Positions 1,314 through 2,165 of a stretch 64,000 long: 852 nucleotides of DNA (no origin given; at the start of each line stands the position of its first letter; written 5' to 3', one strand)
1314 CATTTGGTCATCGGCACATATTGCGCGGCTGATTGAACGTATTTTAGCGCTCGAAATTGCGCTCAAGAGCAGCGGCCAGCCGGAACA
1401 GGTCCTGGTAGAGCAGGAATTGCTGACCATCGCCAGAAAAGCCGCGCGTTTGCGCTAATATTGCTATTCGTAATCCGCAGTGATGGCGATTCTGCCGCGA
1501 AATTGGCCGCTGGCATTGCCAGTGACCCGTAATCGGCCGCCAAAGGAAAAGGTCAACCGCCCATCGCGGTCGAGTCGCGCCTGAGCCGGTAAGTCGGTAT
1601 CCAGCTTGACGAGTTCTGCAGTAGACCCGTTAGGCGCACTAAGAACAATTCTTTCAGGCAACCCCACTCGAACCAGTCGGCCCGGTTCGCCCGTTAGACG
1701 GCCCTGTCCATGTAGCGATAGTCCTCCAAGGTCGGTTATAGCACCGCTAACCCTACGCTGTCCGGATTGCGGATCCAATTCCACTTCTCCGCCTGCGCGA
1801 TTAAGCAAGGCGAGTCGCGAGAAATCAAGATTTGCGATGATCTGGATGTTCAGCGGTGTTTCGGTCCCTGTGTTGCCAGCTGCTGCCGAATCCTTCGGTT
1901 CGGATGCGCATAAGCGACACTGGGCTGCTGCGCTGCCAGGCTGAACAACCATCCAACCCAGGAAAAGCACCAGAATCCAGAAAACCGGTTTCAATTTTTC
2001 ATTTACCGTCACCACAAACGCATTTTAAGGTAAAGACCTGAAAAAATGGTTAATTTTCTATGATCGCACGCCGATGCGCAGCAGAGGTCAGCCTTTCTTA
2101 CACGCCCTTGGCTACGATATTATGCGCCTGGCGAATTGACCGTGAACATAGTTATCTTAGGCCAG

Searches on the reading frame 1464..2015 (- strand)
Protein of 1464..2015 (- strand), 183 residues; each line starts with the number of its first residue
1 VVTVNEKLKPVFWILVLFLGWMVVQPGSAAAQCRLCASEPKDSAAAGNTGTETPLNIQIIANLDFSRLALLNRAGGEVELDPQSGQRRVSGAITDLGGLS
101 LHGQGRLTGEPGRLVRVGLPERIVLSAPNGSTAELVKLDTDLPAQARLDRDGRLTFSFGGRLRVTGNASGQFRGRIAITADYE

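Call 59: search_protein_families(library=pfam, proteins=[window:1464-2015:-], max_evalue=0.1)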
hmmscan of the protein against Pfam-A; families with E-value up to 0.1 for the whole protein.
window:1464-2015:- (183 aa): 2 families
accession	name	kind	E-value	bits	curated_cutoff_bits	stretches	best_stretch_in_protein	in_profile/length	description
PF14352.11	DUF4402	-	2.6e-16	60.9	25.2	1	58-182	4-129/129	Domain of unknown function (DUF4402)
PF04357.19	TamB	-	0.014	15.1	22.4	1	128-179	116-171/381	TamB, inner membrane protein subunit of TAM complex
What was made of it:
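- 1464..2015 (-): Orphan second DUF4402 gene (183 aa), about 24 kb away, between holA and msrB. It is a candidate minor or tip subunit of the same system. It has a QCRLC motif after the signal peptide and lacks the alternating-Ala strand. PF14352 E=2.6e-16 (call 59).
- On Pfam DUF4402 (PF14352): The orphan paralogue at 1464-2015 scores 60.9 bits (call 59).
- Checked: The operon has one subunit gene, but the window holds a second DUF4402 gene at 1464-2015(-) (Pfam E=2.6e-16, call 59).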

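Call 69: find_related_loci(query=window:1464-2015:-, collection=metagenome_contigs, flank=5000)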
Query window:1464-2015:- (183 aa) in metagenome_contigs; peptide patterns used: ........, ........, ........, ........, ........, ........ (x = any residue, [..] = any of these).
600 stretches matched a pattern (row limit reached: there are more); 3 encode a relative of the query (tblastn E <= 1e-3); 3 distinct loci.
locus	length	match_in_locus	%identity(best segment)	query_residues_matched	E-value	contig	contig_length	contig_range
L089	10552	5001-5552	78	1-183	3e-92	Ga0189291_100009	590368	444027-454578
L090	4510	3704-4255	76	1-183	8e-92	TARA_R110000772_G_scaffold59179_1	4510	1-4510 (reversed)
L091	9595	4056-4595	65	4-183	1e-73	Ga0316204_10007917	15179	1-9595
